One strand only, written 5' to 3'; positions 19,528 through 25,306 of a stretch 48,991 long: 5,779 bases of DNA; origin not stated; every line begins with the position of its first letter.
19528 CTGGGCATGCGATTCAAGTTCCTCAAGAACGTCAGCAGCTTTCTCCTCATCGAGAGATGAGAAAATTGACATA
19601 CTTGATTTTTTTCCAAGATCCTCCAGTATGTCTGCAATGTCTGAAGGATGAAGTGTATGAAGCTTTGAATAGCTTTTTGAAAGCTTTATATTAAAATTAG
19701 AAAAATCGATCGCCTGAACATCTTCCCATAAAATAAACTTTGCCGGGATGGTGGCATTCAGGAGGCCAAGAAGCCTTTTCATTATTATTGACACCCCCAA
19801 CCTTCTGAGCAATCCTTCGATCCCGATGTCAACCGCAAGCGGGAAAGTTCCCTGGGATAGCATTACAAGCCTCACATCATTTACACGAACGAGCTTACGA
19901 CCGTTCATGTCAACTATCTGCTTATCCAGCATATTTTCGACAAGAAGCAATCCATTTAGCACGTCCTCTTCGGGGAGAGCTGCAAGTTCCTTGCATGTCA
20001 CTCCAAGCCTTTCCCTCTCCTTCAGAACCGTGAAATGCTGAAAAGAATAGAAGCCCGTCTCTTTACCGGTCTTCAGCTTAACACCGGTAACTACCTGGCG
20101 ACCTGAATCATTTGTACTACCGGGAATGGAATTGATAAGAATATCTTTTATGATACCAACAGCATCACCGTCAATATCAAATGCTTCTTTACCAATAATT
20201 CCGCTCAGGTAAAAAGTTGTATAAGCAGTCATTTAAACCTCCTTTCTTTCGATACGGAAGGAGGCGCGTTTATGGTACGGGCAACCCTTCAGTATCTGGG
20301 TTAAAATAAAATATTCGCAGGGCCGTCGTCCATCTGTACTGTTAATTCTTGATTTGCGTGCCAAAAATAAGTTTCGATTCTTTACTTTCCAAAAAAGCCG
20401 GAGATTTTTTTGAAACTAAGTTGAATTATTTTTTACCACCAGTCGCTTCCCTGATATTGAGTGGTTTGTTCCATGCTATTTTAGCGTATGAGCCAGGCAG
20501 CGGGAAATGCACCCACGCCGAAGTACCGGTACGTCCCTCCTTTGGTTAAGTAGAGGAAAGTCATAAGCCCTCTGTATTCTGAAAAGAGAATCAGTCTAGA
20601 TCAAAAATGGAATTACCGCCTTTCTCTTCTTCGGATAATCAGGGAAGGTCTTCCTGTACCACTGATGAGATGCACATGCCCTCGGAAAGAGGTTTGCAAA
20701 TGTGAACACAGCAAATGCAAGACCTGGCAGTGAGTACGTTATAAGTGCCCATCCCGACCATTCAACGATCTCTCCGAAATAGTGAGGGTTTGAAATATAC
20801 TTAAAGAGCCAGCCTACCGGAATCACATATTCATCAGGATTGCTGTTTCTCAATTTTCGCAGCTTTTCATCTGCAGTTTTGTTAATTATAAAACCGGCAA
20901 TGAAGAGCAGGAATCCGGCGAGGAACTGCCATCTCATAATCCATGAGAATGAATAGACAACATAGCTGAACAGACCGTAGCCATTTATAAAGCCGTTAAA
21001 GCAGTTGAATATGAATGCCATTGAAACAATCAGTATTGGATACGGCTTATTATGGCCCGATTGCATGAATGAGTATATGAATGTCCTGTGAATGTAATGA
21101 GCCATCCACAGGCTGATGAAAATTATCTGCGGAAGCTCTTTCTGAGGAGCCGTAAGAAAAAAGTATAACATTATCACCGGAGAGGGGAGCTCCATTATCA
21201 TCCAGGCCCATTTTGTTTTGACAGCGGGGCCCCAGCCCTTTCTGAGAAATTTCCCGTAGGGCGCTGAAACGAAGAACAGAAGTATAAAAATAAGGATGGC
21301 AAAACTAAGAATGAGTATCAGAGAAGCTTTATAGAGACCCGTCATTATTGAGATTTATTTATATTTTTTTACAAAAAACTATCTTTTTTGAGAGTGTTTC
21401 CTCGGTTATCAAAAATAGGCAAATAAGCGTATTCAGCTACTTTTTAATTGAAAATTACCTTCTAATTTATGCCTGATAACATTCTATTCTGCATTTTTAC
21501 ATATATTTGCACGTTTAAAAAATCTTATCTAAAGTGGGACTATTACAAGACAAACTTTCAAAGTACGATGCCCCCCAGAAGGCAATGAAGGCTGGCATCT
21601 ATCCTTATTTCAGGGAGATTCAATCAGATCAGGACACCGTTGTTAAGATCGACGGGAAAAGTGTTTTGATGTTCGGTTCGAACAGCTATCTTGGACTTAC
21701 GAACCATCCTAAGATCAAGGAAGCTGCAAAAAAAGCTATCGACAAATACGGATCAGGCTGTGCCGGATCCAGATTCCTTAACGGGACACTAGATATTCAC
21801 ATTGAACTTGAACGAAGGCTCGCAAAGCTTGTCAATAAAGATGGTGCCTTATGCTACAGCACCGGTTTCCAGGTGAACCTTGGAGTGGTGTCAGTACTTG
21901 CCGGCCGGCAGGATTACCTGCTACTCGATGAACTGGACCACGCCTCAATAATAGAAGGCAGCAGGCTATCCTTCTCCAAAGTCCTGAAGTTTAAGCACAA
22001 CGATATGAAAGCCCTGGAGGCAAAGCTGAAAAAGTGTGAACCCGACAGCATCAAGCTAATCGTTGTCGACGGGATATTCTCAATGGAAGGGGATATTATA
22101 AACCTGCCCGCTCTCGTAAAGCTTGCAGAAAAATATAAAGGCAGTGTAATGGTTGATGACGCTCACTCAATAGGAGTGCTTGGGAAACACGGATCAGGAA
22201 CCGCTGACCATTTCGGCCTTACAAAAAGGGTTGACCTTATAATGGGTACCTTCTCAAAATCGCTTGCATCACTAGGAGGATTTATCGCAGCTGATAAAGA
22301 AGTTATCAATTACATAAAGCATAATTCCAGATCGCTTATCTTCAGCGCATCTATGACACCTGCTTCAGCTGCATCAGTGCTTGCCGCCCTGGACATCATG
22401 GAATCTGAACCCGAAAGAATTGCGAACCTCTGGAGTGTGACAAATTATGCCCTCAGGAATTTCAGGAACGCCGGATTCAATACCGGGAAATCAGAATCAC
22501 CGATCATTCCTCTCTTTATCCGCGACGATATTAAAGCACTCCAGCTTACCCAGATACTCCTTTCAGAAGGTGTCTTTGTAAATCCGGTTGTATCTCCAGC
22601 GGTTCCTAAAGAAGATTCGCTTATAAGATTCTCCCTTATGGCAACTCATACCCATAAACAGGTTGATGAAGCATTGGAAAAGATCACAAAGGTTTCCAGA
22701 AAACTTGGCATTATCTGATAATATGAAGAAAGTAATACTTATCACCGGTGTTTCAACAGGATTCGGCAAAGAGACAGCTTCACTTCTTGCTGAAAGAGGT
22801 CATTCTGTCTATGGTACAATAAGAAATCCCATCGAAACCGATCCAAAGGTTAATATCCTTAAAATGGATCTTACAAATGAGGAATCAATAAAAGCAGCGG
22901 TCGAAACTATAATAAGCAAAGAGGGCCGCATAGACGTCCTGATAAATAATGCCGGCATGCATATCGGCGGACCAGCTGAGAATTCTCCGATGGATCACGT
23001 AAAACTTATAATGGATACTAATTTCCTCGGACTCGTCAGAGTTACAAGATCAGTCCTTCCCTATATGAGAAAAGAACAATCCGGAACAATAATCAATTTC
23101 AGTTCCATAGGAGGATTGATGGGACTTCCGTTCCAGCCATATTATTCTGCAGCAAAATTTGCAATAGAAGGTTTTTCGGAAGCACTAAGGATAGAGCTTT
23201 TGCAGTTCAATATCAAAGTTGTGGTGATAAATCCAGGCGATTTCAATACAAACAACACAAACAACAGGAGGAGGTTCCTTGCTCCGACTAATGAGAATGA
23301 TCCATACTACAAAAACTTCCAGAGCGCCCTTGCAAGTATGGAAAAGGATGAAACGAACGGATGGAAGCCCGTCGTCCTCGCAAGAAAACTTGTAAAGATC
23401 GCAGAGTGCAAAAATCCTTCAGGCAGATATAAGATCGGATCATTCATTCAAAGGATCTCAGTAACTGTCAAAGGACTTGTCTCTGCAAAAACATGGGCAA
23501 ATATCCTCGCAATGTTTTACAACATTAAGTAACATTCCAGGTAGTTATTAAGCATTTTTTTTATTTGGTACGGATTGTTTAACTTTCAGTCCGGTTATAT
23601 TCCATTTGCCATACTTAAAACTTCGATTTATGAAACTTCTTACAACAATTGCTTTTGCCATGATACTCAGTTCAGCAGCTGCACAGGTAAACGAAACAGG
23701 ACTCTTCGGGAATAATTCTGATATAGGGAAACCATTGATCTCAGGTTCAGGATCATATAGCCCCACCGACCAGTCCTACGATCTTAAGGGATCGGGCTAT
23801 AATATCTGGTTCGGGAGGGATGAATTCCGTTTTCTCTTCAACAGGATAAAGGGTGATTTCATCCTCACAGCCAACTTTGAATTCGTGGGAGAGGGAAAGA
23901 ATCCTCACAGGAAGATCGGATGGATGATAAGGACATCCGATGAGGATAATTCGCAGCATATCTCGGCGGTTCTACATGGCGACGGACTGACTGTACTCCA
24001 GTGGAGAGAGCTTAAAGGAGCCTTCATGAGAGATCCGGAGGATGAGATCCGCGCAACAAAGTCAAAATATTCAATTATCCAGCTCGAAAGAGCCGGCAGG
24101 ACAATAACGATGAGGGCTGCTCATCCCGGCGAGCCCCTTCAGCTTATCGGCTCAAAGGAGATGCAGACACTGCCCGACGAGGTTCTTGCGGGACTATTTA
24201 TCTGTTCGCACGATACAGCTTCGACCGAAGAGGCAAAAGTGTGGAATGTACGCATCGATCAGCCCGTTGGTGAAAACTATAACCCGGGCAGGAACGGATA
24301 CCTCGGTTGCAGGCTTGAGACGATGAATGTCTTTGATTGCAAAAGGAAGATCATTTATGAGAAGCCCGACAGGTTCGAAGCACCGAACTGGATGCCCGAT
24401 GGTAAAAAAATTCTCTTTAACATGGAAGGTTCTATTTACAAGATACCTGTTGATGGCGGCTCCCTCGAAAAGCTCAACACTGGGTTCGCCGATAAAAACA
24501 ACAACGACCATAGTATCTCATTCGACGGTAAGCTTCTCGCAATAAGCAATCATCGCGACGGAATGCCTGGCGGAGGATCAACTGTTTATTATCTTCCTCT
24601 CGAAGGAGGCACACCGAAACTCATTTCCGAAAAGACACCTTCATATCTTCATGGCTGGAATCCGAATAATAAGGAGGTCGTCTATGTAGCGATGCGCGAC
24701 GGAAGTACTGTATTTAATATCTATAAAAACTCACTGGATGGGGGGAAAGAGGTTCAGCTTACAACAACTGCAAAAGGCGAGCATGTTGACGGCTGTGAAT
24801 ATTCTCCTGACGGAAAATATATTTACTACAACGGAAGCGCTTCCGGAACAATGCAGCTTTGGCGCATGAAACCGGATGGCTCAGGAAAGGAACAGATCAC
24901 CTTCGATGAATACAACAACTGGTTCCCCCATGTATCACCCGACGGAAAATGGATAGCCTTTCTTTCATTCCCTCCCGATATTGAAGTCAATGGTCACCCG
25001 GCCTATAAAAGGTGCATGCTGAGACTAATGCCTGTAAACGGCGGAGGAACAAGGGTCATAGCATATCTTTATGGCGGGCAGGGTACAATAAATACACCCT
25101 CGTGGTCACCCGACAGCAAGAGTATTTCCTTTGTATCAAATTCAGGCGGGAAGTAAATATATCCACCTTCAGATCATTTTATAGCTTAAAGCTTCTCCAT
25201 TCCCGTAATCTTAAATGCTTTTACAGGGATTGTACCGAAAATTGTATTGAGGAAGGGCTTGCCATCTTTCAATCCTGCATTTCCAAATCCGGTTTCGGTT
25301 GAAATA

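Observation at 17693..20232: Split cation system: soluble PRC-barrel/MgtE_N/CBS sensor-like protein coupled to an NRAMP-related transporter with a remodelled metal site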

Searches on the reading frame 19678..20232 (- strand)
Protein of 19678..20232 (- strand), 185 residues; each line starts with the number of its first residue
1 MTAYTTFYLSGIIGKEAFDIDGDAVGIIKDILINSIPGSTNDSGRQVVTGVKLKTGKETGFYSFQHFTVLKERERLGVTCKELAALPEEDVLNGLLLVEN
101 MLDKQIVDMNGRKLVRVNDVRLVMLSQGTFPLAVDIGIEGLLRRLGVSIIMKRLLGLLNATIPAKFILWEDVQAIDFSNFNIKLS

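Call 87: predict_structure(alignment_id=A10)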
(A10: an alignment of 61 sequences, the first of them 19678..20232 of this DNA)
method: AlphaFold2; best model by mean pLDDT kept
length: 185 residues; sequences in the alignment: 61
mean_pLDDT: 76.7   pTM: 0.70
mean pLDDT of the five models: 76.7, 76.2, 72.6, 72.2, 69.4
residues with pLDDT >= 90: 55; 70-90: 83; 50-70: 26; < 50: 21
segments of 3 or more residues with pLDDT < 50: 39-41, 170-185
pLDDT, mean of each block of 10 residues (from residue 1): 73 92 94 70 72 95 92 82 92 88 74 78 84 76 73 70 55 41 35
secondary structure, 60 per line:
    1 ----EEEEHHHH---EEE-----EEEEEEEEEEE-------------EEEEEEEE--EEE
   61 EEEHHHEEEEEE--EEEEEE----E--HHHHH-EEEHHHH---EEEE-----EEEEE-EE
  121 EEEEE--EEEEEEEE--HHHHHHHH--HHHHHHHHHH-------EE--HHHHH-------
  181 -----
elements in order: E5-8 H9-12 E16-18 E24-34 E48-55 E58-63 E67-72 E75-80 H88-92 E94-96 H97-100 E104-107 E113-117 E119-125 E128-135 H138-145 H148-157 H169-173

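Call 90: fold_search(model_id=the predicted structure, library=pdb)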
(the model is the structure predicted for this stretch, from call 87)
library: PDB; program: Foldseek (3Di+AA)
matches with E <= 10: 324; with E <= 0.001: 4
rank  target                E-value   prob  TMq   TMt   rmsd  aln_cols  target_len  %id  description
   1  8qzo_D                3.9e-04  1.00  0.46  0.55   4.0       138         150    9  Crystal structure of heterodimeric complex of CdpB1 and CdpB2 from A. fulgidus (released 2024-04-03)
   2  8qzo_B                3.9e-04  1.00  0.41  0.45  12.6       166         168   11  Crystal structure of heterodimeric complex of CdpB1 and CdpB2 from A. fulgidus (released 2024-04-03)
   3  8qzo_A                5.4e-04  1.00  0.45  0.49  10.8       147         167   12  Crystal structure of heterodimeric complex of CdpB1 and CdpB2 from A. fulgidus (released 2024-04-03)
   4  8qzo_F                9.0e-04  1.00  0.47  0.56   4.2       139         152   12  Crystal structure of heterodimeric complex of CdpB1 and CdpB2 from A. fulgidus (released 2024-04-03)
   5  2i5n_H                1.4e-02  0.99  0.25  0.19   7.4       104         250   14  1.96 A X-ray structure of photosynthetic reaction center from Rhodopseudomonas viridis:Crystals grown by microfluidic  (released 2006-09-19)
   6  1pm3_A                1.6e-02  1.00  0.26  0.64   4.8        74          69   18  MTH1859 (released 2003-08-12)
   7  7oy8_H                1.7e-02  1.00  0.31  0.23   2.9        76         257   13  Cryo-EM structure of the Rhodospirillum rubrum RC-LH1 complex (released 2021-09-22)
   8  9j2f_H                1.8e-02  1.00  0.26  0.19   6.6       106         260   14  Structure of photosynthetic LH1-RC complex from the purple bacterium Blastochloris tepida (released 2024-12-18)
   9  9m8m_H                2.0e-02  0.99  0.30  0.21   7.0       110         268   16  Structure of photosynthetic LH1-RC complex the Halophilic Nonsulfur Purple Bacterium, Rhodothalassium salexigens (released 2025-07-02)
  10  2wjm_H                2.0e-02  0.99  0.25  0.20   7.3       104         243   14  Lipidic sponge phase crystal structure of the photosynthetic reaction centre from Blastochloris viridis (low dose) (released 2009-09-22)
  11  8onw_D                2.1e-02  1.00  0.25  0.55   4.7        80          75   14  Crystal structure of the hetero-dimeric complex from Archaeoglobus fulgidus PRC1 and PRC2 domains (released 2024-04-10)
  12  7eqd_H                2.4e-02  1.00  0.31  0.23   3.0        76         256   14  STRUCTURE OF PHOTOSYNTHETIC LH1-RC SUPER-COMPLEX OF RHODOSPIRILLUM RUBRUM (released 2021-08-18)
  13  9lti_H                3.2e-02  1.00  0.27  0.20   5.6        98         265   16  Cryo-EM structure of LH1-RC from Ery. sanguineus (released 2025-12-10)
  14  3t6d_H                3.6e-02  0.98  0.25  0.19   7.3       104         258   14  Crystal Structure of the Reaction Centre from Blastochloris viridis strain DSM 133 (ATCC 19567) substrain-08 (released 2011-11-23)
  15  7q7p_HHH              4.2e-02  0.99  0.29  0.22   6.4       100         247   14  LIPIDIC CUBIC PHASE SERIAL FEMTOSECOND CRYSTALLOGRAPHY STRUCTURE OF A PHOTOSYNTHETIC REACTION CENTRE (released 2022-06-22)
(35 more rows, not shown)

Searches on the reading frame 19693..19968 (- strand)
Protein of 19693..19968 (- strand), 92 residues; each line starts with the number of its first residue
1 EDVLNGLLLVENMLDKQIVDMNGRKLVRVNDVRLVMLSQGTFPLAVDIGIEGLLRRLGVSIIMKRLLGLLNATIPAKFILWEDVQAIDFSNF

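Call 55: search_protein_families(library=pfam, alignment_id=A8, max_evalue=1)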
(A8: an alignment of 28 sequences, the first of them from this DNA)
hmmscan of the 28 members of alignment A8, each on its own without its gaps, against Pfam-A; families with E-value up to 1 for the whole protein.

A. member 1, seq(92 aa): 0 families

B. families by the number of members that match (of 28 scanned): 4 families
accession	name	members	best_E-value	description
PF05239.21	PRC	7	0.0013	PRC-barrel domain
PF18962.6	Por_Secre_tail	1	0.0086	Secretion system C-terminal sorting domain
PF20821.2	C1_PlyCB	1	0.012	Streptococcus virus C1, PlyCB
PF14685.13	PDZ_Tricorn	1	0.13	Tricorn protease PDZ domain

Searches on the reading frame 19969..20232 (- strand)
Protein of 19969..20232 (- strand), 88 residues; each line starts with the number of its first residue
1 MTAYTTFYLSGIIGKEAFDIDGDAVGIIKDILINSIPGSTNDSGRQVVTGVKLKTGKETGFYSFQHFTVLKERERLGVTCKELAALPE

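Call 56: search_protein_families(library=pfam, alignment_id=A7, max_evalue=1)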
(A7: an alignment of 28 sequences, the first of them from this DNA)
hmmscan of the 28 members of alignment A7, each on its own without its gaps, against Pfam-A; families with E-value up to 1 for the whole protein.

A. member 1, seq(88 aa): 2 families
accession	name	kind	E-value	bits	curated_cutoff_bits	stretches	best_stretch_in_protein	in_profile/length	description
PF05239.21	PRC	-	5.8e-05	23.5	21.2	1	6-34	3-31/78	PRC-barrel domain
PF06004.18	DUF903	-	0.012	15.9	27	1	42-65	7-30/49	Bacterial protein of unknown function (DUF903)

B. families by the number of members that match (of 28 scanned): 12 families
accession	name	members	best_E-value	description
PF05239.21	PRC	27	2.2e-08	PRC-barrel domain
PF06004.18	DUF903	1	0.012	Bacterial protein of unknown function (DUF903)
PF03388.20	Lectin_leg-like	1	0.013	Legume-like lectin family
PF16349.10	DUF4978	1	0.035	Domain of unknown function (DUF4978)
PF06115.17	DUF956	1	0.072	Domain of unknown function (DUF956)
PF05596.16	Taeniidae_ag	1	0.084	Taeniidae antigen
PF18537.6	CODH_A_N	1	0.094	Carbon monoxide dehydrogenase subunit alpha N-terminal domain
PF06897.17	DUF1269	1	0.098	Protein of unknown function (DUF1269)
PF07873.16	YabP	1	0.11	YabP family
PF14578.12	GTP_EFTU_D4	1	0.11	Elongation factor Tu domain 4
PF11465.14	Receptor_2B4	1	0.13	Natural killer cell receptor 2B4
PF15152.11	Kisspeptin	1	0.23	Kisspeptin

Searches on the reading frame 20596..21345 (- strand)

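Call 3: search_protein_families(library=pfam, proteins=[window:20596-21345:-], max_evalue=0.01)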
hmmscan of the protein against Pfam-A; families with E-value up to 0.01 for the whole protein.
window:20596-21345:- (249 aa): 3 families
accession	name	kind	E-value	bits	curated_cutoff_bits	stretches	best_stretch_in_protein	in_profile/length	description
PF02544.21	Steroid_dh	-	4.7e-50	169.9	22.6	1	101-248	2-149/150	3-oxo-5-alpha-steroid 4-dehydrogenase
PF04191.18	PEMT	-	4.2e-05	24.4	25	1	139-219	1-86/105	Phospholipid methyltransferase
PF06966.17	DUF1295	-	5.2e-05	23.3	20.4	1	138-206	118-186/235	Protein of unknown function (DUF1295)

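Call 98: search_protein_families(library=ncbifam, proteins=[window:20596-21345:-], max_evalue=0.00001)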
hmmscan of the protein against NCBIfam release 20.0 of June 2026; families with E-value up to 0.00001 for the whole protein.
window:20596-21345:- (249 aa): 0 families

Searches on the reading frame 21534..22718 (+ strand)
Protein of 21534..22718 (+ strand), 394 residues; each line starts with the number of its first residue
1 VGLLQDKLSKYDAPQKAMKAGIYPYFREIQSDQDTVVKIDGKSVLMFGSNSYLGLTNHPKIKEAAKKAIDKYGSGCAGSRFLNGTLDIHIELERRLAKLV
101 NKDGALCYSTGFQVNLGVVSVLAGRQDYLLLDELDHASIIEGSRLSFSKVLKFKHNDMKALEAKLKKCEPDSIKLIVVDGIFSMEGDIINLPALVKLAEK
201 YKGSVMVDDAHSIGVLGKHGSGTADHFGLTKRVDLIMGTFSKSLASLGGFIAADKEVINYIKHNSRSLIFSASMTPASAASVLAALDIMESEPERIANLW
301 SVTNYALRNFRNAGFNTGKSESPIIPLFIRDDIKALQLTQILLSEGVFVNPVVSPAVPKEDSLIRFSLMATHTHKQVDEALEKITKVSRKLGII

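Call 98: search_protein_families(library=ncbifam, proteins=[window:21534-22718:+], max_evalue=0.00001)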
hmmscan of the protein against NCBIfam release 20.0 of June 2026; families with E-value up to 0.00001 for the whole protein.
window:21534-22718:+ (394 aa): 11 families
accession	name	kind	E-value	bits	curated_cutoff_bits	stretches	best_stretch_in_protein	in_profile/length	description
NF047600.1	SerpalmtaseCFB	equivalog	2.9e-209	694.6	640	1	4-393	5-394/395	serine palmitoyltransferase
NF005394.0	PRK06939.1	equivalog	4e-120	401.2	460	1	16-394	15-397/397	glycine C-acetyltransferase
TIGR01825.1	gly_Cac_T_rel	subfamily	2.7e-119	398.3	535.4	1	19-394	10-385/385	BioF/Kbl family PLP-dependent acyltransferase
TIGR00858.1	bioF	equivalog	3.2e-115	384.8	426.45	1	27-384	6-364/365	8-amino-7-oxononanoate synthase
NF047599.1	SerpalmtaseBetaP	equivalog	1.6e-113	379.4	500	1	24-391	27-393/394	serine palmitoyltransferase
TIGR01822.1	2am3keto_CoA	equivalog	4.4e-96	322.2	493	1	18-394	13-393/393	glycine C-acetyltransferase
NF047603.1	SerpalmtaseAlphaP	equivalog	4.7e-89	298.8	670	1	32-394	35-399/399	serine palmitoyltransferase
TIGR01821.1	5aminolev_synth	equivalog_domain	5.2e-79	266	338.55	1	40-392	43-398/402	5-aminolevulinate synthase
NF005526.0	PRK07179.1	equivalog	1.4e-65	221.5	428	1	38-388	50-396/407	alpha-hydroxyketone-type quorum-sensing autoinducer synthase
NF005697.0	PRK07505.1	subfamily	4.7e-46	157.2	342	1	26-389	32-400/405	hypothetical protein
NF004608.1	PRK05937.1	equivalog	9.7e-37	126.6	399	1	65-382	25-340/366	8-amino-7-oxononanoate synthase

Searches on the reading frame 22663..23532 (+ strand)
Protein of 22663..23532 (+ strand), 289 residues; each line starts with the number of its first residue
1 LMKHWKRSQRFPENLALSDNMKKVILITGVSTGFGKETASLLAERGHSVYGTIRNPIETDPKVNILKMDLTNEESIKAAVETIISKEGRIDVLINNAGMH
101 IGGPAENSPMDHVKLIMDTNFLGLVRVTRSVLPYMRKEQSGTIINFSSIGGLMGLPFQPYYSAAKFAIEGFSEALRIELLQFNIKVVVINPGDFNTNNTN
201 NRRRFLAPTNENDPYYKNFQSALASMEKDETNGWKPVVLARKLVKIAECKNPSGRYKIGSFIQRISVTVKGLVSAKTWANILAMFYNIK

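Call 98: search_protein_families(library=ncbifam, proteins=[window:22663-23532:+], max_evalue=0.00001)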
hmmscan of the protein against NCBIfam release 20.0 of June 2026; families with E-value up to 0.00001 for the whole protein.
window:22663-23532:+ (289 aa): 208 families (the best 25 are shown)
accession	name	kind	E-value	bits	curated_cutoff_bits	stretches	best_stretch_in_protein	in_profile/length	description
NF049977.1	KDhSphingRedKdsR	equivalog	7.1e-96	320.7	400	1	21-286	2-267/267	3-ketodihydrosphingosine reductase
NF004826.0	PRK06182.1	subfamily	3.6e-69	233.1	305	1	21-284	3-271/274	oxidoreductase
NF004823.0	PRK06179.1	subfamily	1.1e-67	228.4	310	1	20-267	3-249/271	oxidoreductase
NF005372.1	PRK06914.1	subfamily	6.7e-66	222.4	320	1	21-283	1-274/279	SDR family oxidoreductase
NF004824.0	PRK06180.1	subfamily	1.6e-56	191.6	298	1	21-260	3-248/279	oxidoreductase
NF006114.0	PRK08263.1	subfamily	8.7e-52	176.1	290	1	21-265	2-249/280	short chain dehydrogenase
NF004649.0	PRK05993.1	equivalog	1.4e-43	149.2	387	1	20-283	2-274/277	SDR family oxidoreductase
NF005065.0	PRK06482.1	equivalog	1.1e-42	146.3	291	1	21-260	1-245/276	SDR family oxidoreductase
NF006776.0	PRK09291.1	equivalog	2.8e-38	132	265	1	21-213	1-195/257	SDR family oxidoreductase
NF005495.0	PRK07109.1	subfamily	1.1e-37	130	264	1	20-212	6-210/334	SDR family oxidoreductase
NF004825.0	PRK06181.1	equivalog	1.5e-37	129.4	215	1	21-197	5-191/268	SDR family oxidoreductase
NF009466.0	PRK12826.1-2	subfamily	5.3e-37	127.6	222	1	21-201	2-194/248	3-oxoacyl-ACP reductase FabG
NF004284.0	PRK05693.1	equivalog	3.2e-36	125.3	326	1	23-258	2-241/274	SDR family oxidoreductase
NF006123.0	PRK08267.1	equivalog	1.8e-35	122.4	261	1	22-201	2-190/261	SDR family oxidoreductase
NF004196.0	PRK05650.1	equivalog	1.2e-34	119.6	297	1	21-202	1-192/272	SDR family oxidoreductase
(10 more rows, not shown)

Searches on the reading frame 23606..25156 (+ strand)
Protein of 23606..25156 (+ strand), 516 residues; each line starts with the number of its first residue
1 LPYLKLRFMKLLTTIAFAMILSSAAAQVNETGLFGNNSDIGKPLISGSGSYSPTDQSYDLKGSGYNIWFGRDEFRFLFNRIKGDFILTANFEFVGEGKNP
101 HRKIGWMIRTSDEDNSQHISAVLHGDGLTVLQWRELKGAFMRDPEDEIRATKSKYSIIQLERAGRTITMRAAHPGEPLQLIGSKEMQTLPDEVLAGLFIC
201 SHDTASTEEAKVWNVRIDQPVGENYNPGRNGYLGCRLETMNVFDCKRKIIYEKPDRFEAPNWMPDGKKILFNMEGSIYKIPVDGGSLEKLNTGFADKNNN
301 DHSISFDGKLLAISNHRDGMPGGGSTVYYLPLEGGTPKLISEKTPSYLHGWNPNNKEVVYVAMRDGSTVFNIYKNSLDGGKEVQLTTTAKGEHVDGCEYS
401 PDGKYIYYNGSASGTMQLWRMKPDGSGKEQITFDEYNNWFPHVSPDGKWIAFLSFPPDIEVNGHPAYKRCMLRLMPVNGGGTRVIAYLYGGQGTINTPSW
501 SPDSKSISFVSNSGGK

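Call 98: search_protein_families(library=ncbifam, proteins=[window:23606-25156:+], max_evalue=0.00001)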
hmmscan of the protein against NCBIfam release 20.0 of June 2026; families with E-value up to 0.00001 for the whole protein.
window:23606-25156:+ (516 aa): 4 families
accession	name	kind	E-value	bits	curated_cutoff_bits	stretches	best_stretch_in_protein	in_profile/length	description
TIGR02800.1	propeller_TolB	equivalog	7.8e-25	87.7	343.15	2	351-515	242-388/418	Tol-Pal system beta propeller repeat protein TolB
NF033523.0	lasso_peptidase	equivalog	6e-13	48.4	400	0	398-435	94-131/638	Atxe2 family lasso peptide isopeptidase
NF053518.1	DipepPtdsDpp5Prph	equivalog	8.9e-13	47.6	900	1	356-432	24-102/655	dipeptidyl-peptidase Dpp5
NF002183.0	PRK01029.1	equivalog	5.6e-12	45.4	405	1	291-421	277-400/429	Tol-Pal system protein TolB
